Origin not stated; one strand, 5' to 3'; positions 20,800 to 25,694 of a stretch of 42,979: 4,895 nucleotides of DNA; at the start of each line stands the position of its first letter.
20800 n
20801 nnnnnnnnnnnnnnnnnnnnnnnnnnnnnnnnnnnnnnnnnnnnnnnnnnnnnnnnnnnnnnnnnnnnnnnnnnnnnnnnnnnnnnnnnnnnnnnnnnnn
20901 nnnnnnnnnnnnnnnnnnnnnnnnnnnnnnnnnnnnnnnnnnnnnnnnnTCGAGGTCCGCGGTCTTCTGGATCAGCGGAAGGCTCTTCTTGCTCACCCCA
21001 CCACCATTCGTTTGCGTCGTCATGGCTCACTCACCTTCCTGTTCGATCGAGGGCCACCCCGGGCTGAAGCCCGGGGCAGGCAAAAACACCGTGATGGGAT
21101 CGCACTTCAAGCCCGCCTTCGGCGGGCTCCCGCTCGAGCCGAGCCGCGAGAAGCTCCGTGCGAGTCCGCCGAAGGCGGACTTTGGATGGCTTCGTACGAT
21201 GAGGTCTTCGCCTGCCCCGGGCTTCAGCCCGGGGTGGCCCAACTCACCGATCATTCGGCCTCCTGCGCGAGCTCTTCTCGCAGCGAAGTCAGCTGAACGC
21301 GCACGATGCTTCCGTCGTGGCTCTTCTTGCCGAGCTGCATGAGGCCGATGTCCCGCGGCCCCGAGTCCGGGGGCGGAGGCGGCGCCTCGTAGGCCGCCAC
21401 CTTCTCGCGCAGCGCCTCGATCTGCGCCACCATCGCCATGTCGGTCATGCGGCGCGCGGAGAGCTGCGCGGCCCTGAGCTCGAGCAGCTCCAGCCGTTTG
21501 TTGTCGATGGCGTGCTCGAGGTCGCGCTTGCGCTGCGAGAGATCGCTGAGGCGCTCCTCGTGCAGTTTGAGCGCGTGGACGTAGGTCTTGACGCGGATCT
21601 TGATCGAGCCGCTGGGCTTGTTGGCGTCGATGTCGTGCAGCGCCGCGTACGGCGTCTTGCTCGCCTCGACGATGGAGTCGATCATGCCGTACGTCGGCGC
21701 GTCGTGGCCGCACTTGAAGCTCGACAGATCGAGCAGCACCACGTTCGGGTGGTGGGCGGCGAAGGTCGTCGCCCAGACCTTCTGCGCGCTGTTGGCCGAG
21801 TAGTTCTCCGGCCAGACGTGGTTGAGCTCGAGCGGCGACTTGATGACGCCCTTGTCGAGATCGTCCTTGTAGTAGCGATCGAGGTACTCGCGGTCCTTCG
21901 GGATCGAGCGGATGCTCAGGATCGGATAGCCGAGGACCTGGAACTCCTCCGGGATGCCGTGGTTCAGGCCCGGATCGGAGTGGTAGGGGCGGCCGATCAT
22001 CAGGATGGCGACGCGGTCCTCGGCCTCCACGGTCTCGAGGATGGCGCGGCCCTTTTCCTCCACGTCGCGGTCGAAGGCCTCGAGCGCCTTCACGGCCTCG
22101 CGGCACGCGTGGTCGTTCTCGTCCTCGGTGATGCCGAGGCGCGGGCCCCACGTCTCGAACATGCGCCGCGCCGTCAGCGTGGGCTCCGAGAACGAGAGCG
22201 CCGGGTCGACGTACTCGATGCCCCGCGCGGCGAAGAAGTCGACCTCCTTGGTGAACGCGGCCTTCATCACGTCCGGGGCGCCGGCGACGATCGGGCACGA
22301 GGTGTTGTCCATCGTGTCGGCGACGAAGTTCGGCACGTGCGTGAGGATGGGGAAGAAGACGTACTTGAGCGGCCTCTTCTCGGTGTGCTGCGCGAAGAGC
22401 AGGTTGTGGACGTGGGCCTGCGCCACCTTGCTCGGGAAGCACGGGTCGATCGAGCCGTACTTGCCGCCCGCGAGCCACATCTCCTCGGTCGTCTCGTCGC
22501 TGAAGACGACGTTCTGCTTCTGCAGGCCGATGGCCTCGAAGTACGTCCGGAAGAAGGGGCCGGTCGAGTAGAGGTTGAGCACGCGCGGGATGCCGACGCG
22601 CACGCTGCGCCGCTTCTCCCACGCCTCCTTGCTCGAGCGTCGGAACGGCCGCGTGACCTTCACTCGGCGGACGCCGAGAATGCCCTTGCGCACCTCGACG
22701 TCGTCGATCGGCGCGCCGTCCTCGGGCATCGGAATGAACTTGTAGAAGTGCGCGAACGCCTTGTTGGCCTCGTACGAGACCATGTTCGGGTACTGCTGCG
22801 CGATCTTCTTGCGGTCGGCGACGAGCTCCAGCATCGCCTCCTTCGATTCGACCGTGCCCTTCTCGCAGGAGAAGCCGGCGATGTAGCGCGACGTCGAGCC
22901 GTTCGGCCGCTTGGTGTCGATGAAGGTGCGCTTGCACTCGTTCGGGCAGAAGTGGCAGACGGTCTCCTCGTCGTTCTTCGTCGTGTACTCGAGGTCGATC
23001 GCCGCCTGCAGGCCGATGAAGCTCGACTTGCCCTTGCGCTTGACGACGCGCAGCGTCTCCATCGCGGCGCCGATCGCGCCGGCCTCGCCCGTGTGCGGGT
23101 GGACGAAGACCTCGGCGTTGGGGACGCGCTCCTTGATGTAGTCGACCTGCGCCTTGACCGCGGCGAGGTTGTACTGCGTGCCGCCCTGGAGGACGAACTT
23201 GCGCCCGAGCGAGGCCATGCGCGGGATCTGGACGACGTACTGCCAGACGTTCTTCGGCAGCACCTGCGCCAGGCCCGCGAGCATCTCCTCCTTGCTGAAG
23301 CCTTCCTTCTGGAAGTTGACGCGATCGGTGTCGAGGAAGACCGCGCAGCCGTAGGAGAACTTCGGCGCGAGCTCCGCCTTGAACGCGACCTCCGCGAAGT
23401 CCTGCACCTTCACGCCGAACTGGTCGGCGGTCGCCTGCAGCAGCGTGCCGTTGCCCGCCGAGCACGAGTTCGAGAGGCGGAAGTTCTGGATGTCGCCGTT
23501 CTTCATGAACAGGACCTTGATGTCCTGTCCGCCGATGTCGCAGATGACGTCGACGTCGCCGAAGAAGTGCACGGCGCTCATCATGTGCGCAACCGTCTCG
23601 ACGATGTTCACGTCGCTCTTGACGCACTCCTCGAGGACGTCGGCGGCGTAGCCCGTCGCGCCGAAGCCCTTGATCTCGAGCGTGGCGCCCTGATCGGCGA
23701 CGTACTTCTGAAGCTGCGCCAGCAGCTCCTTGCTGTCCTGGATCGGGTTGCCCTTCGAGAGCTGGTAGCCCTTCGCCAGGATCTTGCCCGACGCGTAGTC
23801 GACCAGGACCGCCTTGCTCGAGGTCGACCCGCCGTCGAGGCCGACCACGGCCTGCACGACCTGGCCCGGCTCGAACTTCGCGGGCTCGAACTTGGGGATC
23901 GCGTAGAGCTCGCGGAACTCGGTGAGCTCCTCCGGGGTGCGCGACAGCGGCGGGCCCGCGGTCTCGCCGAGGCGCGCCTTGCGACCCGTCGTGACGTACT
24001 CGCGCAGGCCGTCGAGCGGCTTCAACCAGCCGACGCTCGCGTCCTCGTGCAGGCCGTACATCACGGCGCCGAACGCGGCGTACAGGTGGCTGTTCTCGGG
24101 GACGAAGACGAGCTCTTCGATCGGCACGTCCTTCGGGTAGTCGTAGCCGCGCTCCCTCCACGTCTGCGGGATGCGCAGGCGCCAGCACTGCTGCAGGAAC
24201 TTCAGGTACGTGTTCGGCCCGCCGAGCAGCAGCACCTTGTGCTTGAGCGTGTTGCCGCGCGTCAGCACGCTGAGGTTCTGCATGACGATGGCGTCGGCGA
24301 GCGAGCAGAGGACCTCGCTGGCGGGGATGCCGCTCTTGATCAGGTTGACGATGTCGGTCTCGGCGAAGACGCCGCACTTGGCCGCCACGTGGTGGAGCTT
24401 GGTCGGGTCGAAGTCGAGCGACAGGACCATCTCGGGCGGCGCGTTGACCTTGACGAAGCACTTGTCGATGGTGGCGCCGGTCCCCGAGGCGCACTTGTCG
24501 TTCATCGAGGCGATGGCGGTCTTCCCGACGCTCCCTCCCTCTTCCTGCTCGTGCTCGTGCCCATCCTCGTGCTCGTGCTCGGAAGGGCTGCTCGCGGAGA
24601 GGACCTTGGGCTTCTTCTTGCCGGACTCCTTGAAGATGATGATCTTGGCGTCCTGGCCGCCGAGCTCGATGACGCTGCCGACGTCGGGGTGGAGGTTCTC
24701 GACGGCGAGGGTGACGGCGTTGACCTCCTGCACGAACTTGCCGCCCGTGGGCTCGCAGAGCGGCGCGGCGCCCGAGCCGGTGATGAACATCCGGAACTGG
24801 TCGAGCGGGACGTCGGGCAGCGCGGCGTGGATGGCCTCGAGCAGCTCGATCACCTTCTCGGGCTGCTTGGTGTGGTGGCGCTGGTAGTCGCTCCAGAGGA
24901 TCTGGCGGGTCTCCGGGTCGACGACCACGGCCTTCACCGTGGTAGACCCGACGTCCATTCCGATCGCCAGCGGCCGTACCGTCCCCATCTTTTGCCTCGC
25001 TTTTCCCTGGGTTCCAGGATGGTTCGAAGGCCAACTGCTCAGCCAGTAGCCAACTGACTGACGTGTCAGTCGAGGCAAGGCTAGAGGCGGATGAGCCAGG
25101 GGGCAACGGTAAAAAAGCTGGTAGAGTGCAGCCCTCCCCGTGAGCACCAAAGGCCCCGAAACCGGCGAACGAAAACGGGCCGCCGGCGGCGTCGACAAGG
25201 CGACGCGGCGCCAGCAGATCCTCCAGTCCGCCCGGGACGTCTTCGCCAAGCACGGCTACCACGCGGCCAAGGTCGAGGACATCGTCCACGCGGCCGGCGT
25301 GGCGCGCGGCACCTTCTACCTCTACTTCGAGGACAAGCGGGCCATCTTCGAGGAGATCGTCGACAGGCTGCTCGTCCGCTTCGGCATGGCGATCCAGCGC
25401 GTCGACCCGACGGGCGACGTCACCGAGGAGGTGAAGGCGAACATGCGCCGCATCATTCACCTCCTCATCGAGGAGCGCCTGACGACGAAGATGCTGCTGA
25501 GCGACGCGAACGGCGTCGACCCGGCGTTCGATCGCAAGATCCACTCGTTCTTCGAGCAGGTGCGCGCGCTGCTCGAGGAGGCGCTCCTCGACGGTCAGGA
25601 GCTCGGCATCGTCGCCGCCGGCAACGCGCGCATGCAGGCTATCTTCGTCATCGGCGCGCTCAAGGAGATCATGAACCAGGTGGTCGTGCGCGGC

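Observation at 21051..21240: Structured 190-bp composite palindromic element with perfect 31-bp terminal inverted repeats, sitting inside an operon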

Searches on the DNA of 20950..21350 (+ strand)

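Call 81: search_rna_families(source=window, start=20950, end=21350, threshold=evalue, max_evalue=1)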
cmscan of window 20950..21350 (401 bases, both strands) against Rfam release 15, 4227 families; matches with E-value up to 1: 5.
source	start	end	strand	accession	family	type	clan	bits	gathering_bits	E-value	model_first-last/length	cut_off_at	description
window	21052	21239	+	RF03599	MIR1883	Gene; miRNA;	-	27.8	128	0.0058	1-118/118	no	MIR1883 microRNA precursor family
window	21211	21243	+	RF01340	CRISPR-DR29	Gene; CRISPR;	-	21.1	39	0.048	1-37/37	no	CRISPR RNA direct repeat element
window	21094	21242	+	RF02868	ncS037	Gene; sRNA;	-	20.9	112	0.25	1-152/152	no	Burkholderia sRNA 37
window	21108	21180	-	RF00102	VA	Gene;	-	19.3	62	0.74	1-159/159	no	VA RNA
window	21057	21092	+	RF01687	Acido-Lenti-1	Gene; sRNA;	-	18.9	37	0.048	1-46/46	no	Acido-Lenti-1 RNA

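Call 82: search_dna_similar(query=window:21051-21240:+, collection=plasmids, mode=distant, max_rows=10)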
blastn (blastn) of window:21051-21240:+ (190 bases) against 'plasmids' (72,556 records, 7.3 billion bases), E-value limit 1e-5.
No match.

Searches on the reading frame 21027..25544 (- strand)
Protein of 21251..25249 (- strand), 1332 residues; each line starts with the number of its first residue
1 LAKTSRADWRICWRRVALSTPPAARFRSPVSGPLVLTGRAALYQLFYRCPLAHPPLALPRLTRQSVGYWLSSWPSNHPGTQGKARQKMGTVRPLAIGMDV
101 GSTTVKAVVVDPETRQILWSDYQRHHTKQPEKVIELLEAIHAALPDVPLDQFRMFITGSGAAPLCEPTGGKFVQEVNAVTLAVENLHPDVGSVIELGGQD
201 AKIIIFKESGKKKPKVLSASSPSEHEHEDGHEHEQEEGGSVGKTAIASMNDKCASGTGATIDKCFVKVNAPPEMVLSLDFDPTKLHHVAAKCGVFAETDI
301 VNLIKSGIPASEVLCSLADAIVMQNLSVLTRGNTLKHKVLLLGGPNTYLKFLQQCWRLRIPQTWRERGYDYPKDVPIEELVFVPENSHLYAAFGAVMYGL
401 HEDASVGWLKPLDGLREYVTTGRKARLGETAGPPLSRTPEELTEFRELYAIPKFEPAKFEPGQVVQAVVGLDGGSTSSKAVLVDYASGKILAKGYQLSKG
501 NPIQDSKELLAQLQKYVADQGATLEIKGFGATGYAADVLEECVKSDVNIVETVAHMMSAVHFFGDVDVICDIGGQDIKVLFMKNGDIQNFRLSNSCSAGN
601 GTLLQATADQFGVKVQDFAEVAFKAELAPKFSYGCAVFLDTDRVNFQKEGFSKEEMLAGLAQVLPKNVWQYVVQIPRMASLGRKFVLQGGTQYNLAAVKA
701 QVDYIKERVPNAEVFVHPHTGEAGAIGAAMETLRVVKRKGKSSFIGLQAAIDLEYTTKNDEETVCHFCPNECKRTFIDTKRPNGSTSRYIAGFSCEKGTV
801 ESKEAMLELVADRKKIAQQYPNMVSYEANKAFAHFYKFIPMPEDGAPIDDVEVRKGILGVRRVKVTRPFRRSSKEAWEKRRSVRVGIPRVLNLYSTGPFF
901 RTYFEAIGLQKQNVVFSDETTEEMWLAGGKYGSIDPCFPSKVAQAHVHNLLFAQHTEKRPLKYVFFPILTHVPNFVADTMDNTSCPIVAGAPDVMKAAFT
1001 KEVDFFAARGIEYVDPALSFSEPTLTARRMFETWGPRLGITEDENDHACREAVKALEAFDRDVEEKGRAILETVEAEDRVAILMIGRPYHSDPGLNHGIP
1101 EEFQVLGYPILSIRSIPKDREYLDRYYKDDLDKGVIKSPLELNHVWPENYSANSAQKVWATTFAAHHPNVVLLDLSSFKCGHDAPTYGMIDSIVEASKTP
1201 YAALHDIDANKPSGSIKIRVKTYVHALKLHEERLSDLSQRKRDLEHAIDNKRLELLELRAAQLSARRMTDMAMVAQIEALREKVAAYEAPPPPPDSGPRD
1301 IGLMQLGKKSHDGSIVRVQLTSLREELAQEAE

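Call 10: search_protein_families(library=pfam, proteins=[window:21251-25249:-, window:21027-25544:-])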
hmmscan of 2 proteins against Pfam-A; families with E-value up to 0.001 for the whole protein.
window:21251-25249:- (1332 aa): 3 families
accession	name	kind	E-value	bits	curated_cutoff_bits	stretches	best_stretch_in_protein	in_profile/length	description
PF01869.26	BcrAD_BadFG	-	3.2e-65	220.8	31.5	3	469-730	1-269/271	BadF/BadG/BcrA/BcrD ATPase family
PF09989.15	DUF2229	-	7.2e-51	173.3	29.4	1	884-1114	1-216/218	CoA enzyme activase uncharacterised domain (DUF2229)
PF00370.27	FGGY_N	-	4.7e-05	23.5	28.8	0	95-132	2-38/245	FGGY family of carbohydrate kinases, N-terminal domain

window:21027-25544:- (1505 aa): 0 families
